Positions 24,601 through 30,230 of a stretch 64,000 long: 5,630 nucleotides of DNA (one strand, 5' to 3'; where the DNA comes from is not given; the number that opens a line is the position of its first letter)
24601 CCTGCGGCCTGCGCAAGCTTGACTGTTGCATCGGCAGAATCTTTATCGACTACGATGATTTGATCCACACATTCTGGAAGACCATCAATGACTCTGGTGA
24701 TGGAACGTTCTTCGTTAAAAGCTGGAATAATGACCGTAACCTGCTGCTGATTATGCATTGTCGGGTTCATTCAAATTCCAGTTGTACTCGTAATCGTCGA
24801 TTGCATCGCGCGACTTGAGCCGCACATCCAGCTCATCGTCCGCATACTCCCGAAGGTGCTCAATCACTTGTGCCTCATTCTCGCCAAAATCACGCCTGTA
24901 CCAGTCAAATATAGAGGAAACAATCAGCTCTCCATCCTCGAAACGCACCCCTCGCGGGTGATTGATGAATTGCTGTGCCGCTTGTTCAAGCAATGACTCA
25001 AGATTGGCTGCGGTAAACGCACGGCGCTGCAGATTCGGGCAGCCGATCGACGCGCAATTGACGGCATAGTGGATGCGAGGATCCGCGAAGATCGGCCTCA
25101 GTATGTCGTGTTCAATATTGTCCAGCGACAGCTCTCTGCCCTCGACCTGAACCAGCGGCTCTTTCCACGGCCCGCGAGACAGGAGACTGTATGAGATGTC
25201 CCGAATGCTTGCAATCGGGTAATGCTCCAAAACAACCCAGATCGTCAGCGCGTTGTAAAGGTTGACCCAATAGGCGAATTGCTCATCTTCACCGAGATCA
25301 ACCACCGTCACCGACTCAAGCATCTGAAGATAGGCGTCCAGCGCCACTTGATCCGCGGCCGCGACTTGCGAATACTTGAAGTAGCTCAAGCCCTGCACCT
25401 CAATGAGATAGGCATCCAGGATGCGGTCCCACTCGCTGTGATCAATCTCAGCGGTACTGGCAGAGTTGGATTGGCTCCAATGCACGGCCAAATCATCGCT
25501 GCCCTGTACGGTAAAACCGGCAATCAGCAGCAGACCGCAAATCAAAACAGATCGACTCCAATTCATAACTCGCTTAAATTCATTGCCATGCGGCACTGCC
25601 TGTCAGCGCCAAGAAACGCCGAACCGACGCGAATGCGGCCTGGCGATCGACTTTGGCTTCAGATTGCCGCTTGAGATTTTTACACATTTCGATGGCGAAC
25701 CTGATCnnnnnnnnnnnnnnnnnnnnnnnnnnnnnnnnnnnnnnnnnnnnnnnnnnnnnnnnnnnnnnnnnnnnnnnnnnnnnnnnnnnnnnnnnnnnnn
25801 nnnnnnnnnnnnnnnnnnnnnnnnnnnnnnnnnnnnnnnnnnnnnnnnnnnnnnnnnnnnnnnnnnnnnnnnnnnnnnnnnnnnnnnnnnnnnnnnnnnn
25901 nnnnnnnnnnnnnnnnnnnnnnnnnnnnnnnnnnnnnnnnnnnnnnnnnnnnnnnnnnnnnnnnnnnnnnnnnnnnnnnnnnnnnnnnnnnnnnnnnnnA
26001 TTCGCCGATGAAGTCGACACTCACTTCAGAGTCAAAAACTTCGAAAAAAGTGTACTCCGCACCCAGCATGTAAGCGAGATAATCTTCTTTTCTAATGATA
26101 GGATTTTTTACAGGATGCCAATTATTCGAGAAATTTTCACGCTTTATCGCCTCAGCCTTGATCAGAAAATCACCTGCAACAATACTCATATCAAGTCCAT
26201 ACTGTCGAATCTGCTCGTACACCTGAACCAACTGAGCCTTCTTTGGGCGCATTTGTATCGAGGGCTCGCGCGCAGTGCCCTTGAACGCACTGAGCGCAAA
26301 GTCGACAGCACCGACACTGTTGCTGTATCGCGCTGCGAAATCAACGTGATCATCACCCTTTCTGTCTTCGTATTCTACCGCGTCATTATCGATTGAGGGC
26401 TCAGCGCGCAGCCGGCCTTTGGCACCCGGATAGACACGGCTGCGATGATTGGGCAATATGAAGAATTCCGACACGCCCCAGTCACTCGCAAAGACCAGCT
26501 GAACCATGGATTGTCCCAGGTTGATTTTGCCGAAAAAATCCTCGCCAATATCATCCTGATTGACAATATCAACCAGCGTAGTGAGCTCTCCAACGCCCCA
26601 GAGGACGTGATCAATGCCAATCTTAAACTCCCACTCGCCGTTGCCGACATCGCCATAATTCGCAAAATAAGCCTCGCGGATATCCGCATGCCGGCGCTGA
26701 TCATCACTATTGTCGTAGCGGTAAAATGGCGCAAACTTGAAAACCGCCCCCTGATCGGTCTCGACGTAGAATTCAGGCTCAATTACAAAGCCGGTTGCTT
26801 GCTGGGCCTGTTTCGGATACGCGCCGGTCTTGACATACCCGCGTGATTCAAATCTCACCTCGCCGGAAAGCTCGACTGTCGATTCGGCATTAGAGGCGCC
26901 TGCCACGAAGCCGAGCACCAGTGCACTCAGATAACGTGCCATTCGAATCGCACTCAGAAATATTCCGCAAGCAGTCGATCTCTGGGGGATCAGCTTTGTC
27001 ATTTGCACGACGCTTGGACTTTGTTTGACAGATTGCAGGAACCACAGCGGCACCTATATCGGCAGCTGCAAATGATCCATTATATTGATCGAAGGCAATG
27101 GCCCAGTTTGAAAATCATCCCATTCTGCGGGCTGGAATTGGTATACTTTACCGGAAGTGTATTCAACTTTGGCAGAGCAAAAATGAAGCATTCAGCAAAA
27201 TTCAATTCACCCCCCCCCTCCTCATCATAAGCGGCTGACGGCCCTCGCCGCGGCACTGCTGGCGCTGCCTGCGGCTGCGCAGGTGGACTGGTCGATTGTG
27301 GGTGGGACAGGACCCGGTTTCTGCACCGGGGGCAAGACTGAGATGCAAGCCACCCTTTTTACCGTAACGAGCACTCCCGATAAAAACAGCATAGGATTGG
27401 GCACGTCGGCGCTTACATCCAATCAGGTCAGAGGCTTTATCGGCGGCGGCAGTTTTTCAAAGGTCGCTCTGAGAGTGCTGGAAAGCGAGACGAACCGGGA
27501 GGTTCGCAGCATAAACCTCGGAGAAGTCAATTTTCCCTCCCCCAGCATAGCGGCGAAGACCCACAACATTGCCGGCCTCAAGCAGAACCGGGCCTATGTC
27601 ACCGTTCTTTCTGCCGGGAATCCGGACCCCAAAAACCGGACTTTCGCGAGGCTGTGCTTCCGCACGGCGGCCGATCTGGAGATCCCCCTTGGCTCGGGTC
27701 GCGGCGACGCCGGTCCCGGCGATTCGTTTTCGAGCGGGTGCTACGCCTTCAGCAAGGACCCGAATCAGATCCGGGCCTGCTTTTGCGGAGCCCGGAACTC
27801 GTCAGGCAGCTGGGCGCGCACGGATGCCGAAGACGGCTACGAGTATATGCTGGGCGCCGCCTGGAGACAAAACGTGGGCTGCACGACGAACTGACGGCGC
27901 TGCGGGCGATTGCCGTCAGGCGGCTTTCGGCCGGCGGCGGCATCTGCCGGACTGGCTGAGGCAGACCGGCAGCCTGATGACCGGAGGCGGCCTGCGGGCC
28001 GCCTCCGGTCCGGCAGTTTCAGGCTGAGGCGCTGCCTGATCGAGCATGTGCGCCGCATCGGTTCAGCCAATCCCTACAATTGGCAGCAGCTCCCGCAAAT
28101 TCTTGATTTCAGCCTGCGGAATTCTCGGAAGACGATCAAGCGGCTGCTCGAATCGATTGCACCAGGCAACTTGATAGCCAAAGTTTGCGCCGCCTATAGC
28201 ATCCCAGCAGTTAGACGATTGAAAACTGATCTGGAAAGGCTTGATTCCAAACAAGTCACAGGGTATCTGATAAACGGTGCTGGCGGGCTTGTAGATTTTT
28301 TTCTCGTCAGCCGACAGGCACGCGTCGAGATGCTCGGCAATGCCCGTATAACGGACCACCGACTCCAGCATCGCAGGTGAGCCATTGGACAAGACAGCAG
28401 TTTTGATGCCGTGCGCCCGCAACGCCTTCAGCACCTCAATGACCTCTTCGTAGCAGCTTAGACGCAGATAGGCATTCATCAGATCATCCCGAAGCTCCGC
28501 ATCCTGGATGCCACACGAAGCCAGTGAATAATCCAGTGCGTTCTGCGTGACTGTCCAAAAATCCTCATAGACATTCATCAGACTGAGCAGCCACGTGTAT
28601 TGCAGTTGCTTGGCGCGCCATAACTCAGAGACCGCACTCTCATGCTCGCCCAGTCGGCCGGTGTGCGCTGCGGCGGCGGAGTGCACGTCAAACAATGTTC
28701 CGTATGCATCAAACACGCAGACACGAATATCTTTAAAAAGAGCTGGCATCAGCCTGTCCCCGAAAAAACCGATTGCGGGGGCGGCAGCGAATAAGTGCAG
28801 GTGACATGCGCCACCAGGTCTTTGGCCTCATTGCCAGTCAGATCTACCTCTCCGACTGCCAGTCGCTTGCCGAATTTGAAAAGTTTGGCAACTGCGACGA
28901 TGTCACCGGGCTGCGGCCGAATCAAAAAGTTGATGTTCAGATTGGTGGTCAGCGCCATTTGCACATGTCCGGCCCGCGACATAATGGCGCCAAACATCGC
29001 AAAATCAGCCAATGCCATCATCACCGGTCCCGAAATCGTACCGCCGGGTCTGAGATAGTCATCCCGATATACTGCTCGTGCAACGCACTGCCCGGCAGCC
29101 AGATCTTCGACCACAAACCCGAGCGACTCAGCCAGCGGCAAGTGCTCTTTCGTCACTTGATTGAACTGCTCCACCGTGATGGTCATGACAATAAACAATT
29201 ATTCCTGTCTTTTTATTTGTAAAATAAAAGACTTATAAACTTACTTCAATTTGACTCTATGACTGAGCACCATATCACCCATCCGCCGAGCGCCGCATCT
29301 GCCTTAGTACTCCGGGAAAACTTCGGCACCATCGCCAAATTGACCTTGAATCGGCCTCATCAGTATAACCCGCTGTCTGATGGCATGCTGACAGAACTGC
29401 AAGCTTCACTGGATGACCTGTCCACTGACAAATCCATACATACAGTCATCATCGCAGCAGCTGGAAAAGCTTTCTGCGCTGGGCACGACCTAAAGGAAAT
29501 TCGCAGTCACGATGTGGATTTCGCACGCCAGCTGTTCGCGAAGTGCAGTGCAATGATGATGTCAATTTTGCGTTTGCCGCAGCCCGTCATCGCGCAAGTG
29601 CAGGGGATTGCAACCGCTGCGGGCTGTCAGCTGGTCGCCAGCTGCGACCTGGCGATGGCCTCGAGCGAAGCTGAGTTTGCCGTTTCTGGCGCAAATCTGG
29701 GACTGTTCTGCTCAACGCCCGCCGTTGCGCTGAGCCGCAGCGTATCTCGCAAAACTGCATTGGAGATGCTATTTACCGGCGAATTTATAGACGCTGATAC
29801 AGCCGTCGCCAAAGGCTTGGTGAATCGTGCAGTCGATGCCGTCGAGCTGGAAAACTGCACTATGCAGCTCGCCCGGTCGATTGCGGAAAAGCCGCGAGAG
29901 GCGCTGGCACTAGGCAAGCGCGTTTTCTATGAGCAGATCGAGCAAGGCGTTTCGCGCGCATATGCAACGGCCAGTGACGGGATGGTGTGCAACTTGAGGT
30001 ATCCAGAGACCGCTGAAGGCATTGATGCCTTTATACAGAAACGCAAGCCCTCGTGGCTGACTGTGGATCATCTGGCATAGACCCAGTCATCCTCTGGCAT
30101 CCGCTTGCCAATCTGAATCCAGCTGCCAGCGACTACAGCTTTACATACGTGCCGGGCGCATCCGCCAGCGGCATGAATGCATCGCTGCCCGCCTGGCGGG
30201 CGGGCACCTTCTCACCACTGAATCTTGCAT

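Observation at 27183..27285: The two tract-bearing genes share one leader design (ATG, short basic peptide, Ser-poly-Pro from poly-C, basic residue(s), 'LTAL' hydrophobic core, six-Cys mature domain)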

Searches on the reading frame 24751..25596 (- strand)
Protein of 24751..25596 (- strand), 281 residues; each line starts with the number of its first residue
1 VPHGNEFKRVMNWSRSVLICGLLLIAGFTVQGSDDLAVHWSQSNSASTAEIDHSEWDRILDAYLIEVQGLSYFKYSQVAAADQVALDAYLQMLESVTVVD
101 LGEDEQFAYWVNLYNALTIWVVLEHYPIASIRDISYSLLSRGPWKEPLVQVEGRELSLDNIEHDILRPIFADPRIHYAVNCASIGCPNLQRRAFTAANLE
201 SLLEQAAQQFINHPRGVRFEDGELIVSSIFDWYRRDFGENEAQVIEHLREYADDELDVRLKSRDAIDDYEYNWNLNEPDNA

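Call 12: search_protein_families(library=pfam, proteins=[window:24751-25596:-], max_evalue=0.01)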
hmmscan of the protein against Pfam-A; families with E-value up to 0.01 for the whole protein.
window:24751-25596:- (281 aa): 1 family
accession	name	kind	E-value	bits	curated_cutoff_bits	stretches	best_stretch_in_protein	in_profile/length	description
PF04784.19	DUF547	-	4.9e-26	91.6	27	1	101-211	4-125/125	Protein of unknown function, DUF547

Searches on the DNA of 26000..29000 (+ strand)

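Call 11: search_dna_similar(query=window:26000-29000:+, collection=plasmids, mode=near, max_rows=10)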
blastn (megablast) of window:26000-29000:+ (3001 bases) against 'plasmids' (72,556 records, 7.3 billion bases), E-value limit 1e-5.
No match.

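Call 89: search_rna_families(source=window, start=27050, end=27320, threshold=evalue, max_evalue=1)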
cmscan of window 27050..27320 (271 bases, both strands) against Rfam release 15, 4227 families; matches with E-value up to 1: 0.
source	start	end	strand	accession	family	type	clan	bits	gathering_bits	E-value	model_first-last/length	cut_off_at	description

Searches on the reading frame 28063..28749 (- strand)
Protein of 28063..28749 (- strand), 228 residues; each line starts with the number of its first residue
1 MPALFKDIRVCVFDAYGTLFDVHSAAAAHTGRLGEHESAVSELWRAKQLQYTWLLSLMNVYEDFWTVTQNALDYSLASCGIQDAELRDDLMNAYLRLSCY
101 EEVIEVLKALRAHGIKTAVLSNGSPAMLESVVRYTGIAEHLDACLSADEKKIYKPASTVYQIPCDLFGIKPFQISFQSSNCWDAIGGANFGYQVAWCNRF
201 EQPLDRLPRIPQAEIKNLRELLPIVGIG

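Call 12: search_protein_families(library=pfam, proteins=[window:28063-28749:-], max_evalue=0.01)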
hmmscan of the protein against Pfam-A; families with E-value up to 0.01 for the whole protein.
window:28063-28749:- (228 aa): 4 families
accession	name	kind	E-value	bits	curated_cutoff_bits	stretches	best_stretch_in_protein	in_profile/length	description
PF00702.32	Hydrolase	-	6.1e-19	69.6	26.4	1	8-191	1-191/191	haloacid dehalogenase-like hydrolase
PF13419.12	HAD_2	-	2.5e-10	41.2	23.8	1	91-196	70-177/178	Haloacid dehalogenase-like hydrolase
PF12710.13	HAD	-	1.7e-05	25.8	27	1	12-144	2-142/189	haloacid dehalogenase-like hydrolase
PF13344.12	Hydrolase_6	-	0.0027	18.1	27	0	99-131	15-47/101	Haloacid dehalogenase-like hydrolase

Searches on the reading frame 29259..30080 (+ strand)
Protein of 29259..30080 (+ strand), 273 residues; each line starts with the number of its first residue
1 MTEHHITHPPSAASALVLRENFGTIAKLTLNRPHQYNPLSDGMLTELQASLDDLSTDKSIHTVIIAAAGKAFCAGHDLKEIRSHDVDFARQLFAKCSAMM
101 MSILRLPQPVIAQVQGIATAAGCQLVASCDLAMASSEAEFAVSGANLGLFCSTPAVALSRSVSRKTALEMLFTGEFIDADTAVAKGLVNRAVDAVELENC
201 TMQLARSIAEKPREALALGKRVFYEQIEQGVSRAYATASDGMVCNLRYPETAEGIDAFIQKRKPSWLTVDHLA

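Call 12: search_protein_families(library=pfam, proteins=[window:29259-30080:+], max_evalue=0.01)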
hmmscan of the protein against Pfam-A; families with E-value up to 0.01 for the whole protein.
window:29259-30080:+ (273 aa): 2 families
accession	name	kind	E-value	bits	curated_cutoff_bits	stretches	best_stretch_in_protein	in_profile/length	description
PF00378.25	ECH_1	-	6.1e-49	167.1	27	1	23-266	4-248/251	Enoyl-CoA hydratase/isomerase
PF16113.10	ECH_2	-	3.8e-28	99.4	27.2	1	26-213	2-193/335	Enoyl-CoA hydratase/isomerase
